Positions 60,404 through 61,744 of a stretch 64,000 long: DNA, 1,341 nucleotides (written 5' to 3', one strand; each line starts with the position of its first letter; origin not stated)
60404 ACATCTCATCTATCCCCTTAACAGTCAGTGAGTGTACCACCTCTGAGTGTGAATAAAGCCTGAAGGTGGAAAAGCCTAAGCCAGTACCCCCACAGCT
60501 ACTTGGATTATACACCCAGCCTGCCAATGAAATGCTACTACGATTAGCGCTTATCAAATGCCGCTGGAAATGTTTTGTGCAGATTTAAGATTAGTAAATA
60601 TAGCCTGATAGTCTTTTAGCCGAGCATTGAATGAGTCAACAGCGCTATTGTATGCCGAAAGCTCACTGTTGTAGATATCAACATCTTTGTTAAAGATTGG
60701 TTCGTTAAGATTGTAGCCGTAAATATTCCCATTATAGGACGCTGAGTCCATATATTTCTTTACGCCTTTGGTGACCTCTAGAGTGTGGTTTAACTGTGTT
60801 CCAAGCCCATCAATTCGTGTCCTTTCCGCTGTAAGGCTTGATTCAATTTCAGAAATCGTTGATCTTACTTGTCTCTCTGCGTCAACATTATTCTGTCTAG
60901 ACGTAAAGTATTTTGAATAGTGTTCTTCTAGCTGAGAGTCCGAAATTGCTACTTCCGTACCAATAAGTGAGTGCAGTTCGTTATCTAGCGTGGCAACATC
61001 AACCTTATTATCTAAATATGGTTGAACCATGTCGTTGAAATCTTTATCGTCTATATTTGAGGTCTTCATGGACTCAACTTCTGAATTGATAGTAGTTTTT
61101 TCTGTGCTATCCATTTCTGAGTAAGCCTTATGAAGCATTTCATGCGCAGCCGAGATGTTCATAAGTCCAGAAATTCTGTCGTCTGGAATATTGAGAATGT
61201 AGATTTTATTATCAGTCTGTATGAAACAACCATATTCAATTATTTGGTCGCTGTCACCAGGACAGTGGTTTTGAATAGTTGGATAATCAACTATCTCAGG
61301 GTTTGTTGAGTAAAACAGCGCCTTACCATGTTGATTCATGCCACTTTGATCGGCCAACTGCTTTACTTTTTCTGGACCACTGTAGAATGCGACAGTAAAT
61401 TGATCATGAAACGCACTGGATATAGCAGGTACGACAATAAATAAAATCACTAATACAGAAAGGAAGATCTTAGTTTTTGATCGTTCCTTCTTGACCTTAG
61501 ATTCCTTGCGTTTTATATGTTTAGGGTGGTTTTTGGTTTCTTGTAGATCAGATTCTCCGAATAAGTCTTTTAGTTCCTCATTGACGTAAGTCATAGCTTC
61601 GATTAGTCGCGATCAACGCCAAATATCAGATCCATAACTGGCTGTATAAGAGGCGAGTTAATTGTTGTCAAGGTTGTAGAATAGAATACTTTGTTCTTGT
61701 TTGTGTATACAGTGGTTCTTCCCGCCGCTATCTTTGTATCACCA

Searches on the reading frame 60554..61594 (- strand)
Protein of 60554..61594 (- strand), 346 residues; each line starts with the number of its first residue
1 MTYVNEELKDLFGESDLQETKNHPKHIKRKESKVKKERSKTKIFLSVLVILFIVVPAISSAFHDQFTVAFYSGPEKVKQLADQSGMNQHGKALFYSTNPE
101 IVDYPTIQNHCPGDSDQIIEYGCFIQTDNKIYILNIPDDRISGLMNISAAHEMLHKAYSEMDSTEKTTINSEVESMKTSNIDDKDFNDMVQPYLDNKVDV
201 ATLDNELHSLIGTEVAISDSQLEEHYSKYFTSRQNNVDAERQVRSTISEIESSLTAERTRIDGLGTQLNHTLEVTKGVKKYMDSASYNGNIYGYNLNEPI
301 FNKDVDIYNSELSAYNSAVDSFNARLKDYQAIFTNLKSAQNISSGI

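Call 4: search_protein_families(library=pfam, proteins=[window:60554-61594:-], max_evalue=10)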
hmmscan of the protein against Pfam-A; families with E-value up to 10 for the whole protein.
window:60554-61594:- (346 aa): 4 families
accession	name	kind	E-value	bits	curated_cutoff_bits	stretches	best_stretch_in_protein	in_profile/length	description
PF22797.1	SlpA_D2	-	0.1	13.6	24.5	1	227-266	31-70/102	SlpA domain II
PF12952.12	DUF3841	-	0.15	12.2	27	1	126-187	76-136/178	Domain of unknown function (DUF3841)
PF05739.25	SNARE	-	0.3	11.5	26.8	1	26-55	23-52/53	SNARE domain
PF16888.10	YwqH-like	-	2.4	8.9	33.7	1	195-270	45-120/123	YwqH-like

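Call 5: search_protein_families(library=ncbifam, proteins=[window:60554-61594:-], max_evalue=10)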
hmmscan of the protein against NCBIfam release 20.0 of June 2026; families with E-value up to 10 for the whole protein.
window:60554-61594:- (346 aa): 1 family
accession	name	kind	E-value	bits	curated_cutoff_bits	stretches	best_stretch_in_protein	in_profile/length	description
NF041647.1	ABC_perm_CPBP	equivalog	0.25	10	435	1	178-276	83-175/636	ABC transporter permease subunit/CPBP intramembrane protease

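Call 38: search_protein_families(library=phrogs, proteins=[window:60554-61594:-], max_evalue=0.1)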
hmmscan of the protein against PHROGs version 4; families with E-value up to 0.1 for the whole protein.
window:60554-61594:- (346 aa): 3 families
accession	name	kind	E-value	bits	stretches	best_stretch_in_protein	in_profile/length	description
phrog_20069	-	unknown function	0.059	14.7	0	116-156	50-89/119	-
phrog_8847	-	unknown function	0.08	13.7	1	3-104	16-116/149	-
phrog_3003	-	unknown function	0.087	12.6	0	168-263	268-366/568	-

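Call 39: list_cluster_members(proteins=[P0003, P0034, P0118, P0026, P0040, P0052, P0062, P0074, P0101, window:60554-61594:-])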
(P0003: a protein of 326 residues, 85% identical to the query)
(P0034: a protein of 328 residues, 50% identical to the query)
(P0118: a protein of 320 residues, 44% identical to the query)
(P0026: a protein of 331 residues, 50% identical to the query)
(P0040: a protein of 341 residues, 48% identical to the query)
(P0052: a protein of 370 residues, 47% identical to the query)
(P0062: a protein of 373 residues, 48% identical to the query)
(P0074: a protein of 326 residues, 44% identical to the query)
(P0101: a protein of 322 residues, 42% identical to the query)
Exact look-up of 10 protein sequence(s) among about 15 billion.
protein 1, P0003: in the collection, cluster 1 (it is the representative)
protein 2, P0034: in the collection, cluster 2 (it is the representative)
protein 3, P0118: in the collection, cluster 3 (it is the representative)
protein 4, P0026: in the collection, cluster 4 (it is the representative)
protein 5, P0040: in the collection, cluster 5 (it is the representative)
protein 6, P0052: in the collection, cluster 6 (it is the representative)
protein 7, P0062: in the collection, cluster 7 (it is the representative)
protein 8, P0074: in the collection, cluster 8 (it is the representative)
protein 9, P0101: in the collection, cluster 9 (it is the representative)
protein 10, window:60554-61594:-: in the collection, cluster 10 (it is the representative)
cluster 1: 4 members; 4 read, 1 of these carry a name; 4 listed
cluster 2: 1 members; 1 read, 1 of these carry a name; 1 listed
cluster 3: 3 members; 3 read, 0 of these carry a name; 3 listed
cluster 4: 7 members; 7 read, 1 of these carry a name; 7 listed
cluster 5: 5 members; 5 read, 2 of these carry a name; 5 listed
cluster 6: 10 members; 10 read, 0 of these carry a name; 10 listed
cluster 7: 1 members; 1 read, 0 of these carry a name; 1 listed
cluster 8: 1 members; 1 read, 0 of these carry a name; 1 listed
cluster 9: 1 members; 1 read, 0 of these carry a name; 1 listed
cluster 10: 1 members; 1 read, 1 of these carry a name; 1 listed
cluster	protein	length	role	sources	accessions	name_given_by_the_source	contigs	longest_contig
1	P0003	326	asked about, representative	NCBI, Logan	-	-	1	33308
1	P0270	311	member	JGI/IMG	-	hypothetical protein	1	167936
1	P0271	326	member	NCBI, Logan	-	-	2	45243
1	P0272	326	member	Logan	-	-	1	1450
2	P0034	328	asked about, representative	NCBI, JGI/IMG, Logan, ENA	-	predicted transcriptional regulator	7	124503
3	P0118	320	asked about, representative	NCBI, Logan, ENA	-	-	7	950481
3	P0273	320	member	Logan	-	-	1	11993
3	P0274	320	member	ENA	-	-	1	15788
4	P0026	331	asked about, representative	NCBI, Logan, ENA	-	-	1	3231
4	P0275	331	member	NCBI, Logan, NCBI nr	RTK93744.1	hypothetical protein EKI60_05365 [Candidatus Saccharibacteria bacterium] | MAG: hypothetical protein EKI60_05365 [Candidatus Saccharibacteria bacterium]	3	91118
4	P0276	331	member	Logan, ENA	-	-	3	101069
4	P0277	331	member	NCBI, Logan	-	-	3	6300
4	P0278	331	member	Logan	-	-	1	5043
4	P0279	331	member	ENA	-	-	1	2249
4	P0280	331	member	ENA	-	-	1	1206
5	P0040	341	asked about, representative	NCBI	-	-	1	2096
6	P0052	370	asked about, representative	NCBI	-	-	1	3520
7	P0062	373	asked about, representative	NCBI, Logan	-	-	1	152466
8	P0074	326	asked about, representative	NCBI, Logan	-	-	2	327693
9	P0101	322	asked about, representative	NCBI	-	-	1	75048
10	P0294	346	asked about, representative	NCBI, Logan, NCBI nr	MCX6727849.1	MAG: hypothetical protein NTX11_03500 [Candidatus Saccharibacteria bacterium] | hypothetical protein [Candidatus Saccharibacteria bacterium]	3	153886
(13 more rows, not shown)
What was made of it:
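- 60554..61594 (-): Copy B, 346 aa: divergent paralogue with the same architecture and intact HEMLH, NELHS and Cys pair; sits in a low-GC, island-like stretch. Identical to NCBI MCX6727849.1 (call 39).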

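Call 40: find_homologous_proteins(query=window:60554-61594:-)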
Query window:60554-61594:- (346 aa): 154 proteins with E <= 0.001 among 1484 candidates; the best 120 are listed.
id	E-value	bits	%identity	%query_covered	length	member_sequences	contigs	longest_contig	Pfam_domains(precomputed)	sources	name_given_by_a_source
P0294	2.5e-223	758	100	100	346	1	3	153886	-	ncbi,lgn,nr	ncbi:MAG: hypothetical protein NTX11_03500 [Candidatus Saccharibacteria bacterium]|nr:hypothetical p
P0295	5.7e-138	478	62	100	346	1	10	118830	-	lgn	-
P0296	7.3e-115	402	54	100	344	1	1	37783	-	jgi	jgi:hypothetical protein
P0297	3.6e-80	288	42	99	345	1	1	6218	-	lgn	-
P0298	1.3e-73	266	43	92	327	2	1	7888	-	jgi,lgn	-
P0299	1.5e-73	266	45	87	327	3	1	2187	-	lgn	-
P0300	4.6e-72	261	39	99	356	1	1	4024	-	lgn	-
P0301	9.5e-71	257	44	80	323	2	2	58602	-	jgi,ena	-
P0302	1.1e-59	221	38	88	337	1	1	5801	-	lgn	-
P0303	1.0e-32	132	31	83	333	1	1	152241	-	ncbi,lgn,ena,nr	ncbi:MAG TPA: hypothetical protein VJ841_01405 [Candidatus Saccharimonadales bacterium]|nr:hypotheti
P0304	2.4e-32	131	29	86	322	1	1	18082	-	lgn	-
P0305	2.4e-32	131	32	85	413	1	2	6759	PF12773.14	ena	-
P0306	2.8e-32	131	29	79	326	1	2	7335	-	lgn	-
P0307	4.0e-32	130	28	80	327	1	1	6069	PF13166.13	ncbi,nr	ncbi:MAG: hypothetical protein JWP13_468 [Candidatus Saccharibacteria bacterium]|nr:hypothetical pro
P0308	2.5e-31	127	33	77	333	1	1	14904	-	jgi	jgi:hypothetical protein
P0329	2.1e-27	115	30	83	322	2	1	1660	PF13166.13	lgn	-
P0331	2.2e-27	115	32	63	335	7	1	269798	PF04011.18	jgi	jgi:chaperonin cofactor prefoldin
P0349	6.6e-26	110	29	82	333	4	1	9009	PF04011.18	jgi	jgi:hypothetical protein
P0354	3.6e-25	107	29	77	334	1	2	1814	PF04011.18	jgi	jgi:hypothetical protein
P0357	4.7e-25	107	29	79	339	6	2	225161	PF04011.18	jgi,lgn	jgi:cell division septum initiation protein DivIVA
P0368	7.4e-24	103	29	57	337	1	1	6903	PF04011.18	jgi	jgi:hypothetical protein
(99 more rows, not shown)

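Call 41: find_encoding_contigs(protein=P0295, flank=6000, max_places=2)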
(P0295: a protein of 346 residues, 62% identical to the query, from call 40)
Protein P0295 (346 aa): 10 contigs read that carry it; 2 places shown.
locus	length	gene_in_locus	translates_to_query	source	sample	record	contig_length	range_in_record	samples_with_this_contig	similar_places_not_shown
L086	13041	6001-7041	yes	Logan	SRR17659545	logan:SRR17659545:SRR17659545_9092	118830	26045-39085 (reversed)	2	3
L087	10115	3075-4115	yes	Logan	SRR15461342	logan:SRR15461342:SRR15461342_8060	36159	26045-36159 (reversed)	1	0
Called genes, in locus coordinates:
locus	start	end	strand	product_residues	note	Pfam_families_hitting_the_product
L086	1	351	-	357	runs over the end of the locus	PF01926:MMR_HSR1, PF02421:FeoB_N, PF06071:YchF-GTPase_C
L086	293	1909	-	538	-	PF00239:Resolvase, PF07508:Recombinase, PF13408:Zn_ribbon_recom (faint)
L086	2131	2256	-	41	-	-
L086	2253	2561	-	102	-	-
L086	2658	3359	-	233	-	-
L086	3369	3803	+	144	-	-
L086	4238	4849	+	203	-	-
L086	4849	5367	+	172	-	-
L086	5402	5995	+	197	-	-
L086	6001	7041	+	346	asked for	-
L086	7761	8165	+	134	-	PF23636:DUF7144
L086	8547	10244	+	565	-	-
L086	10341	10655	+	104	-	-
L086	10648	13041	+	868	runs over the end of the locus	-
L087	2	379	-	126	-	?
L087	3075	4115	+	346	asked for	-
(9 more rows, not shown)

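Call 42: find_encoding_contigs(protein=P0301, flank=6000, max_places=2)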
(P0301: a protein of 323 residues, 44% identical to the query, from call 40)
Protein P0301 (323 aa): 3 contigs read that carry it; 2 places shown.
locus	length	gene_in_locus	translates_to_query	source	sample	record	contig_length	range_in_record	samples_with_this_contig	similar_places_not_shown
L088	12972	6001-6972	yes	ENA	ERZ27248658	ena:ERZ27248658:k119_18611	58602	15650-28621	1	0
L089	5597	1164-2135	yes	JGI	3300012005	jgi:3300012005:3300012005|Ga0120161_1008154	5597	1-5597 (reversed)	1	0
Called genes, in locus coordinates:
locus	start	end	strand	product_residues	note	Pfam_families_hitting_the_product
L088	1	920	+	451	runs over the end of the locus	PF18073:Zn_ribbon_LapB, PF13481:AAA_25, PF03796:DnaB_C, PF06745:ATPase, PF23442:DUF7125, PF13401:AAA_22 (faint), PF13541:ChlI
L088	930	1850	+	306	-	-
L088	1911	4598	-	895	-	PF00912:Transgly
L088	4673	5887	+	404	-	PF00579:tRNA-synt_1b, PF22421:SYY_C-terminal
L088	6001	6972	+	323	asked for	-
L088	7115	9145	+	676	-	PF17191:RecG_wedge, PF01336:tRNA_anti-codon (weak), PF00176:SNF2-rel_dom (weak), PF04851:ResIII, PF00270:DEAD, PF00271:Helicase_C, PF22590:Cas3-like_C_2 (faint), PF19833:RecG_dom3_C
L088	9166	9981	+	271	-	-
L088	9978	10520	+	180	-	PF03602:Cons_hypoth95, PF01170:UPF0020 (faint), PF06325:PrmA, PF05175:MTS (weak), PF13847:Methyltransf_31, PF13649:Methyltransf_25 (faint)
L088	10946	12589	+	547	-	PF01565:FAD_binding_4, PF02913:FAD-oxidase_C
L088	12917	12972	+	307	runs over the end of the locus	PF07963:N_methyl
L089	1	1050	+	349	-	?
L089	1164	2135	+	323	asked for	-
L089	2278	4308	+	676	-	PF17191:RecG_wedge, PF01336:tRNA_anti-codon (weak), PF00176:SNF2-rel_dom (weak), PF04851:ResIII, PF00270:DEAD, PF00271:Helicase_C, PF22590:Cas3-like_C_2 (faint), PF19833:RecG_dom3_C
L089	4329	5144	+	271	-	-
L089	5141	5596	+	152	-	?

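Call 46: search_protein_families(library=pfam, proteins=[P0331, P0349, P0354, P0357, P0368, P0307, P0329, P0305], max_evalue=1)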
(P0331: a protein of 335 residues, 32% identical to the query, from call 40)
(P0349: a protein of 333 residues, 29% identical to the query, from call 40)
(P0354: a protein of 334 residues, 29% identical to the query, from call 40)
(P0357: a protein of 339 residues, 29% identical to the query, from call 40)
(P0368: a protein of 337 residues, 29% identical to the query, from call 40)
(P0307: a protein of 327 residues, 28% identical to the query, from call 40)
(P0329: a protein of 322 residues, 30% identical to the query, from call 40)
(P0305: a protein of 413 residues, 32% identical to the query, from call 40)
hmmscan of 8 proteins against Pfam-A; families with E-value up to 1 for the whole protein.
P0331 (335 aa): 19 families
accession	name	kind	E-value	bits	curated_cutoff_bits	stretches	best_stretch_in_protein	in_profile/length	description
PF04011.17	LemA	-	7.1e-06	26.4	26.2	1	224-282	81-141/149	LemA family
PF07926.17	TPR_MLP1_2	-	0.009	16.5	36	1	207-264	61-118/129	TPR/MLP1/MLP2-like protein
PF03836.20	RasGAP_C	-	0.017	15.7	26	0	205-251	45-91/137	RasGAP C-terminus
PF01798.23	Nop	-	0.018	15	25.4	1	183-298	5-104/228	snoRNA binding domain, fibrillarin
PF06419.17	COG6_N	-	0.065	13.8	27.4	0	207-264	23-83/114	Conserved oligomeric complex COG6, N-terminal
PF06005.17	ZapB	-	0.076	13.9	31.5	0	220-252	28-60/71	Cell division protein ZapB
PF21179.3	BldD-like_C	-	0.088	13.1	27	1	221-255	8-42/70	DNA-binding protein BldD-like, C-terminal domain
PF04513.17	Baculo_PEP_C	-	0.12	12.9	38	1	218-326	21-116/140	Baculovirus polyhedron envelope protein, PEP, C terminus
PF10498.14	IFT57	-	0.12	11.8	40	1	210-325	215-326/360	Intra-flagellar transport protein 57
PF07303.18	Occludin_ELL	-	0.14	13.4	31.2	0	210-263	15-68/101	Occludin homology domain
PF03938.19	OmpH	-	0.14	12.8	32.4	1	203-302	5-94/141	Outer membrane protein (OmpH-like)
PF14362.11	DUF4407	-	0.15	11.7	31.3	1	214-327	123-237/297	Domain of unknown function (DUF4407)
PF02183.23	HALZ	-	0.17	12.5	28.1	0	212-239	14-41/43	Homeobox associated leucine zipper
PF25803.1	Spectrin_SYNE1_2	-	0.22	12.3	27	1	240-327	5-87/113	Nesprin-1, spectrin repeats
PF20993.2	CENPH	-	0.28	11.7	27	0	283-323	100-140/175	CENPH protein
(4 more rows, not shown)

P0349 (333 aa): 38 families (the best 25 are shown)
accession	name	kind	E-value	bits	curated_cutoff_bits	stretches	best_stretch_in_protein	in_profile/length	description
PF04011.17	LemA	-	8.5e-06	26.1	26.2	1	221-267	80-126/149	LemA family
PF06810.17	Phage_scaffold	-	0.0086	16.5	35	1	205-263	18-79/170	Phage capsid assembly scaffolding protein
PF19220.6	Rod_CreS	-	0.015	14.8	100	2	216-258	298-340/359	Crescentin, rod domain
PF10224.14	DUF2205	-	0.017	15.7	26.7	1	218-241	19-42/75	Short coiled-coil protein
PF04513.17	Baculo_PEP_C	-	0.018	15.5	38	1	210-311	26-124/140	Baculovirus polyhedron envelope protein, PEP, C terminus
PF07926.17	TPR_MLP1_2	-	0.021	15.3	36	1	211-261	67-117/129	TPR/MLP1/MLP2-like protein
PF06419.17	COG6_N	-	0.022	15.3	27.4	1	205-257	23-78/114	Conserved oligomeric complex COG6, N-terminal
PF01798.23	Nop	-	0.024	14.6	25.4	1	181-295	5-103/228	snoRNA binding domain, fibrillarin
PF17072.10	Spike_torovirin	-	0.025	13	35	1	217-264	893-940/1272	Torovirinae spike glycoprotein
PF15898.10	PRKG1_interact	-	0.027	15.5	32.4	1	213-308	2-88/101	cGMP-dependent protein kinase interacting domain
PF10498.14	IFT57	-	0.029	13.8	40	1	183-315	200-318/360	Intra-flagellar transport protein 57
PF07464.16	ApoLp-III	-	0.043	14.4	36.3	1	206-265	24-83/146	Apolipophorin-III precursor (apoLp-III)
PF08581.15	Tup_N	-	0.048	14.4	28.7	1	199-258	16-75/77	Tup N-terminal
PF01920.25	Prefoldin_2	-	0.048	14.1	27.6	0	214-246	61-93/106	Prefoldin subunit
PF12699.13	phiKZ_IP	-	0.089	12.4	27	1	219-312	295-373/387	phiKZ-like phage internal head proteins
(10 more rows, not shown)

P0354 (334 aa): 5 families
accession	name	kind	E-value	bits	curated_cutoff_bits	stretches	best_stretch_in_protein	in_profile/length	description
PF04011.17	LemA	-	1.8e-05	25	26.2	1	226-269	84-127/149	LemA family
PF01798.23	Nop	-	0.025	14.5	25.4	1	182-282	5-103/228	snoRNA binding domain, fibrillarin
PF05823.17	Gp-FAR-1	-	0.1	13.5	29.2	0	212-276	37-100/149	Nematode fatty acid retinoid binding protein (Gp-FAR-1)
PF16471.10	JIP_LZII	-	0.14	12.8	30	1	271-311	20-60/71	JNK-interacting protein leucine zipper II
PF23204.1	KIF21A_2nd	-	0.33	11.8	27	1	274-329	35-87/90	KIF21A-like domain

P0357 (339 aa): 21 families
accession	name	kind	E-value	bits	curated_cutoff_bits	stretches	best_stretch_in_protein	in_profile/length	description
PF04011.17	LemA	-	2.3e-05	24.7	26.2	1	229-286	82-141/149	LemA family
PF11264.13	ThylakoidFormat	-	0.0025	18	27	1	176-262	114-191/216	Thylakoid formation protein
PF07798.16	CCDC90-like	-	0.0069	16.7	33.5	1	220-256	71-107/175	Coiled-coil domain-containing protein 90-like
PF11304.13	DUF3106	-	0.031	15.2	24.3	1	129-181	14-65/104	Protein of unknown function (DUF3106)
PF08654.15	DASH_Dad2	-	0.032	15.1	26.9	1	223-251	14-42/99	DASH complex subunit Dad2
PF19903.4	DUF6376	-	0.04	14.6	27.3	1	147-208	26-87/116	Family of unknown function (DUF6376)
PF07464.16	ApoLp-III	-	0.047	14.3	36.3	0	279-332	59-113/146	Apolipophorin-III precursor (apoLp-III)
PF12732.12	YtxH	-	0.057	14.3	37.5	0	182-249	25-64/71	YtxH-like protein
PF01640.23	Peptidase_C10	-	0.068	13.8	26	1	81-203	3-103/194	Peptidase C10 family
PF15397.11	DUF4618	-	0.12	12.2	34.9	1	223-316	8-101/258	Domain of unknown function (DUF4618)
PF03938.19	OmpH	-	0.14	12.8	32.4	1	217-268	15-73/141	Outer membrane protein (OmpH-like)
PF05823.17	Gp-FAR-1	-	0.16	12.9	29.2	0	221-268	35-81/149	Nematode fatty acid retinoid binding protein (Gp-FAR-1)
PF21667.2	Nop5_N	-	0.16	12.5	27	0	132-185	7-57/117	Nop5, N-terminal domain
PF14362.11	DUF4407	-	0.16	11.7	31.3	1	205-324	131-237/297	Domain of unknown function (DUF4407)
PF09177.16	STX6_10_61_N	-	0.2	12.6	29.4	1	216-302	18-96/99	Syntaxin 6/10/61, N-terminal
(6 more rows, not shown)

P0368 (337 aa): 15 families
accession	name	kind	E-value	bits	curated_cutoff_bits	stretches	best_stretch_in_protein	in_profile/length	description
PF04011.17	LemA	-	1.8e-05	25.1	26.2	1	227-282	82-139/149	LemA family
PF06810.17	Phage_scaffold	-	0.00037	20.9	35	1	218-305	33-120/170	Phage capsid assembly scaffolding protein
PF07926.17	TPR_MLP1_2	-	0.0021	18.5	36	1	196-267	41-112/129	TPR/MLP1/MLP2-like protein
PF22905.2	Hydro_N_hd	-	0.0078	16.6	27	1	222-320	86-190/195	Hydrolase N-terminal helical domain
PF07195.17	FliD_C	-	0.028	14.3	25.4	1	222-280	167-226/236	Flagellar hook-associated protein 2 C-terminus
PF22638.1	FlgK_D1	-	0.041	13.9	28.6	1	220-269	45-94/233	Flagellar hook-associated protein FlgK helical domain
PF12795.12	MscS_porin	-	0.1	12.6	34.4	1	218-318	91-194/238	Mechanosensitive ion channel porin domain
PF04977.20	DivIC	-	0.15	12.3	28.9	0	141-167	35-61/80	Septum formation initiator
PF10874.13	DUF2746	-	0.16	12.9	23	1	222-282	27-88/101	Protein of unknown function (DUF2746)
PF06103.16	DUF948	-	0.17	12.5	37.2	0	211-258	18-68/89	Bacterial protein of unknown function (DUF948)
PF02183.23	HALZ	-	0.21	12.2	28.1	0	306-323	14-31/43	Homeobox associated leucine zipper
PF04136.21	COG3_N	-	0.26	11.7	27.9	0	296-326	17-47/147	Conserved oligomeric Golgi complex subunit 3, N-terminal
PF03938.19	OmpH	-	0.32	11.7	32.4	1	213-287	13-94/141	Outer membrane protein (OmpH-like)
PF06013.18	WXG100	-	0.41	11.4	27.3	1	216-251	48-83/86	Proteins of 100 residues with WXG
PF07426.16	Dynactin_p22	-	0.48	10.7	25.2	0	218-258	121-161/168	Dynactin subunit p22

P0307 (327 aa): 15 families
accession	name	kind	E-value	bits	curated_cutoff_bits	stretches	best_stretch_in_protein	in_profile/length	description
PF13166.12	AAA_13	-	2.2e-05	23.8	36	1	168-297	266-395/713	AAA domain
PF12072.13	RNase_Y_N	-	0.0033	17.3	32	1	202-262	60-120/201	RNase Y N-terminal region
PF00038.26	Filament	-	0.0055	16.8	40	2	266-326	191-251/313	Intermediate filament protein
PF07926.17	TPR_MLP1_2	-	0.0084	16.6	36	1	182-261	33-112/129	TPR/MLP1/MLP2-like protein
PF18035.6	Bap31_Bap29_C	-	0.012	16.1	30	0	242-259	9-26/52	Bap31/Bap29 cytoplasmic coiled-coil domain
PF22412.1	TerS_C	-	0.025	15.2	27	1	204-259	12-68/79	Phage G20C small terminase C-terminal domain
PF21883.1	WLS_GOLD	-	0.025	14.6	27.9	1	157-244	24-109/183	Wntless, GOLD domain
PF24471.1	KH_DEAH11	-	0.039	14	27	1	222-250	19-47/70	DEAH11-like, KH-domain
PF02601.20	Exonuc_VII_L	-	0.049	13.5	35.9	1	178-307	144-272/315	Exonuclease VII, large subunit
PF20219.3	DUF6579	-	0.087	12.7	27.2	0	51-99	50-96/210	Family of unknown function (DUF6579)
PF02183.23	HALZ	-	0.1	13.2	28.1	0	295-316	19-40/43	Homeobox associated leucine zipper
PF10303.14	DUF2408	-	0.2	12.6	25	1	184-255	2-70/130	Protein of unknown function (DUF2408)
PF08702.15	Fib_alpha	-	0.26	11.9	29.9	1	170-260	24-114/143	Fibrinogen alpha/beta chain family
PF03938.19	OmpH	-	0.29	11.8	32.4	1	206-278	19-95/141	Outer membrane protein (OmpH-like)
PF07889.17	DUF1664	-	0.95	10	34.6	0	269-326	64-121/124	Protein of unknown function (DUF1664)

P0329 (322 aa): 52 families (the best 25 are shown)
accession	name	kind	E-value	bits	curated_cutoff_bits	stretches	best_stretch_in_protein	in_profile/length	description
PF13166.12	AAA_13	-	4.3e-06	26.1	36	1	201-301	306-404/713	AAA domain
PF05816.16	TelA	-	5.9e-05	22.7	30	1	209-295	75-166/332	Toxic anion resistance protein (TelA)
PF09728.14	Taxilin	-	0.00028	20.6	30.3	1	208-316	154-267/302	Myosin-like coiled-coil protein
PF05557.18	MAD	-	0.00085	18.3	30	1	199-294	72-167/661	Mitotic checkpoint protein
PF12325.13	TMF_TATA_bd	-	0.0032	18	29.1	1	210-294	12-96/115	TATA element modulatory factor 1 TATA binding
PF13851.11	GAS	-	0.0041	17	32.3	1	211-320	27-136/200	Growth-arrest specific micro-tubule binding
PF10186.14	ATG14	-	0.0042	16.6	33.2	1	230-304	39-116/347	Vacuolar sorting 38 and autophagy-related subunit 14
PF02403.27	Seryl_tRNA_N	-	0.0061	17.2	28.2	1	254-306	4-59/108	Seryl-tRNA synthetase N-terminal domain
PF06103.16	DUF948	-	0.0086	16.7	37.2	0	209-268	25-84/89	Bacterial protein of unknown function (DUF948)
PF25764.1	KIF21A_4th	-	0.0088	16.2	33.1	1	226-313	56-144/183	KIF21A-like domain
PF05010.19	TACC_C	-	0.01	16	29.9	1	215-298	66-153/201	Transforming acidic coiled-coil-containing protein (TACC), C-terminal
PF06419.17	COG6_N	-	0.011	16.3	27.4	1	203-269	26-92/114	Conserved oligomeric complex COG6, N-terminal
PF07889.17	DUF1664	-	0.011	16.2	34.6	1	226-297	43-111/124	Protein of unknown function (DUF1664)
PF14931.11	IFT20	-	0.013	16.1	27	1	251-301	18-69/119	Intraflagellar transport complex B, subunit 20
PF06818.20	Fez1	-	0.016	16.1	34.4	1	213-306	41-131/199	Fez1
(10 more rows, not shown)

P0305 (413 aa): 12 families
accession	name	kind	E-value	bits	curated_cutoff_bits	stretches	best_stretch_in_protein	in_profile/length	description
PF12773.13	DZR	-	3e-08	34.1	27.3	2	7-73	1-45/45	Double zinc ribbon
PF13240.11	Zn_Ribbon_1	-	1.3e-05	25.2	25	2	54-74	1-21/23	zinc-ribbon domain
PF24463.1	DUF7577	-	6.5e-05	22.9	28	2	53-76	3-26/27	Domain of unknown function (DUF7577)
PF00641.23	Zn_ribbon_RanBP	-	0.0042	16.8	27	1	6-25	6-25/30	Zn-finger in Ran binding protein and others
PF17032.10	Zn_ribbon_15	-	0.0075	17.5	28.9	1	52-73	52-73/73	zinc-ribbon family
PF08271.17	Zn_Ribbon_TF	-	0.009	16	29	1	54-81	2-34/43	TFIIB zinc-binding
PF13248.11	Zn_ribbon_3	-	0.0097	15.8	27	1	53-75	3-25/26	zinc-ribbon domain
PF02591.20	Zn_ribbon_9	-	0.16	12.5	29.1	0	43-58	14-29/33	C4-type zinc ribbon domain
PF09297.16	Zn_ribbon_NUD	-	0.28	11.3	24.8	1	64-74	1-11/32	NADH pyrophosphatase zinc ribbon domain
PF18912.6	DZR_2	-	0.47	10.8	27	0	55-76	10-31/56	Double zinc ribbon domain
PF07282.18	Cas12f1-like_TNB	-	0.58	10.8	26.3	0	55-80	31-54/60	Cas12f1-like, TNB domain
PF22289.1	DmmA-like_C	-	0.91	10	27.4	0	6-28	3-28/44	Dimethylamine monooxygenase subunit DmmA-like, C-terminal domain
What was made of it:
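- On LemA (PF04011): Five relatives score 24.7-26.4 bits over LemA profile positions 80-141 (call 46).
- Five family members hit Pfam LemA (PF04011) at E about 1e-5 and 25-26.4 bits, against a gathering score of 26.2 (call 46).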

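Call 86: search_protein_families(library=padloc, proteins=[window:60554-61594:-], max_evalue=0.1)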
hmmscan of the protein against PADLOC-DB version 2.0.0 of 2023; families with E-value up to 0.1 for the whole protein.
window:60554-61594:- (346 aa): 1 family
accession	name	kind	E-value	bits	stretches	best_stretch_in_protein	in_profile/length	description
PDLC00487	JetB1|JetB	-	0.045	11.6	0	213-282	110-173/195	DUF4194 domain; MukE-like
